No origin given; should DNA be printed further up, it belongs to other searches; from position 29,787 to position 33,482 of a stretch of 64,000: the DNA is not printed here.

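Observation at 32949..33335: TonB-dependent receptor continues 128 aa beyond its terminal beta-strand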

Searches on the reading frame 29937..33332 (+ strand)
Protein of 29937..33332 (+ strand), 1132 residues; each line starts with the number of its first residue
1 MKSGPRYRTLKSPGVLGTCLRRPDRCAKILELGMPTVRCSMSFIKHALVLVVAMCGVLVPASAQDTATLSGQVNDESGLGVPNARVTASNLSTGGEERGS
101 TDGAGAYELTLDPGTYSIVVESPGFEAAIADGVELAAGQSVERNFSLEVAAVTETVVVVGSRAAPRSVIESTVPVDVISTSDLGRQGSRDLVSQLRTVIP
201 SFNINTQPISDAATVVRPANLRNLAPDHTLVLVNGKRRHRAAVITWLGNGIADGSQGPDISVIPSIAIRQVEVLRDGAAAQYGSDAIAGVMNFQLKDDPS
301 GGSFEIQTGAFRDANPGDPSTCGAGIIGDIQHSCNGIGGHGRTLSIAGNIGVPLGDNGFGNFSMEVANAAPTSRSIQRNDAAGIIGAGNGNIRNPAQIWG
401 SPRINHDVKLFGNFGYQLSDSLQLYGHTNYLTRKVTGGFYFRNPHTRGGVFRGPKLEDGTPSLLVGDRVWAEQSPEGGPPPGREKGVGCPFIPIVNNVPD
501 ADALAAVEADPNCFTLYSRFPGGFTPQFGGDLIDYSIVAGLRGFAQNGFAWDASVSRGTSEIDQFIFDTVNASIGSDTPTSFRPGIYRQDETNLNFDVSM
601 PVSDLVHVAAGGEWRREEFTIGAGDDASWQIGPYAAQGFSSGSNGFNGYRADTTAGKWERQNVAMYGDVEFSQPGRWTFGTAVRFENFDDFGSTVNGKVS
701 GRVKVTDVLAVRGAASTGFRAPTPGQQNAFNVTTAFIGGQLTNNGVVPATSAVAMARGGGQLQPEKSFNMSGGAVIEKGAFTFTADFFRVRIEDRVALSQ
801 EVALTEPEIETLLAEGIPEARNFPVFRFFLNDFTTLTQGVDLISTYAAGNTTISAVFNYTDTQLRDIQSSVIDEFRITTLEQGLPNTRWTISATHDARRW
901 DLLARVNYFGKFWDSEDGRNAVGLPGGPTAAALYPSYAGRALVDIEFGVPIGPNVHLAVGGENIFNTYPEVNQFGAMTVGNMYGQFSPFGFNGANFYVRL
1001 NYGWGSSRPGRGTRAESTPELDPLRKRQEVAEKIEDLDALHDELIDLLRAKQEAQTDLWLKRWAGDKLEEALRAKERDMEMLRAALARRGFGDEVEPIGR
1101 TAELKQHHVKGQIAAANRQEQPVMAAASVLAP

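Call 5: search_protein_families(library=pfam, proteins=[window:29937-33332:+], max_evalue=1)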
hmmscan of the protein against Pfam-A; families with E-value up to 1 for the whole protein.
window:29937-33332:+ (1132 aa): 6 families
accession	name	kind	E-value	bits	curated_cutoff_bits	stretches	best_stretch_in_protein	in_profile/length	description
PF00593.30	TonB_dep_Rec_b-barrel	-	7.1e-24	85.9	27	1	534-964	38-436/436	TonB dependent receptor-like, beta-barrel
PF13620.12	CarboxypepD_reg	-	8e-18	65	32.3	1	68-148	1-82/82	Carboxypeptidase regulatory-like domain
PF07715.20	Plug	-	4.9e-16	59.6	23.9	1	169-290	3-107/107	TonB-dependent Receptor Plug Domain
PF08308.17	PEGA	-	0.0043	17.4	20.8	1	107-148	27-68/71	PEGA domain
PF02369.22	Big_1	-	0.031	14.8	34.9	1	59-112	11-67/93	Bacterial Ig-like domain (group 1)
PF21012.3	DUF6850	-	0.12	12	27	1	649-686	83-120/464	Family of unknown function (DUF6850)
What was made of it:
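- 30138..30380 (+): N-terminal CarboxypepD_reg domain (Oar-type N-terminal extension). Pfam PF13620, E = 8e-18, residues 68-148 of the ORF (call 5).
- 30441..30806 (+): Plug domain. A TonB-box-like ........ lies just upstream. Pfam PF07715, E = 4.9e-16, residues 169-290 (call 5).
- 30837..32948 (+): 22-stranded beta-barrel. Pfam PF00593, E = 7e-24 (call 5).
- On TonB-dependent receptor/transporter: E = 4.9e-16 and 7.1e-24, both above the gathering scores (call 5).
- On Oar-like subclass: PF13620, E = 8e-18 (call 5).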

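Call 6: search_protein_families(library=ncbifam, proteins=[window:29937-33332:+], max_evalue=1)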
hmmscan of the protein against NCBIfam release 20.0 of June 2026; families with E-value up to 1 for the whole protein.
window:29937-33332:+ (1132 aa): 15 families
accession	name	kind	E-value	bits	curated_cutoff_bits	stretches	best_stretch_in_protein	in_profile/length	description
NF010051.0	PRK13528.1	subfamily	8.3e-19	67.3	583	2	153-296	34-172/727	FepA family TonB-dependent siderophore receptor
NF010048.1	PRK13524.1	subfamily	6e-18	64.7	493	2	150-298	37-178/744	FepA family TonB-dependent siderophore receptor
NF010038.0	PRK13513.1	equivalog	2.9e-17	62.4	942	2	147-295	28-164/659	ligand-gated channel protein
NF010010.0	PRK13483.1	equivalog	5.7e-16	57.6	927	2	150-308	29-175/660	ligand-gated channel protein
TIGR01786.1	TonB-hemlactrns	subfamily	3.3e-12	45.6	323.75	2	693-966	436-683/719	TonB-dependent hemoglobin/transferrin/lactoferrin family receptor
TIGR01785.1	TonB-hemin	subfamily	9.6e-12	44.1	316.85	2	154-296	2-129/677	TonB-dependent heme/hemoglobin receptor family protein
NF007478.2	PRK10064.1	equivalog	1.2e-10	40.3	745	1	148-295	22-157/663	catecholate siderophore receptor CirA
NF010012.0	PRK13486.1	equivalog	1.4e-10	40.2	924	2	146-297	17-159/696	TonB-dependent receptor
NF010011.0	PRK13484.1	equivalog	2.8e-10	39.1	1197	2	152-295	29-158/682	IreA family TonB-dependent siderophore receptor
NF050067.1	TonBEntbctnRecCfrA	equivalog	7.5e-10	37.7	1200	2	158-308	30-170/698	TonB-dependent ferric enterobactin receptor CfrA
TIGR01779.1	TonB-B12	equivalog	4.7e-09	35.3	599.7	2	147-296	22-154/614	TonB-dependent vitamin B12 receptor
TIGR04056.1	OMP_RagA_SusC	subfamily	3.5e-08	32.3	368.25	1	68-290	2-198/981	SusC/RagA family TonB-linked outer membrane protein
NF007926.1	PRK10641.1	equivalog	8.7e-08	31.1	836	1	152-309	26-167/617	TonB-dependent vitamin B12 receptor BtuB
TIGR04057.1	SusC_RagA_signa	signature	0.012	15.4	46.2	1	268-291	2-26/31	SusC/RagA subfamily TonB-dependent outer membrane receptor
TIGR01776.1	TonB-tbp-lbp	subfamily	0.048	11.5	468.8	0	703-806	650-740/946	lactoferrin/transferrin family TonB-dependent receptor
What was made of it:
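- On OmpA-like barrel plus peptidoglycan-binding domain proteins: No Pfam or NCBIfam hit for the extension (calls 5, 6).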
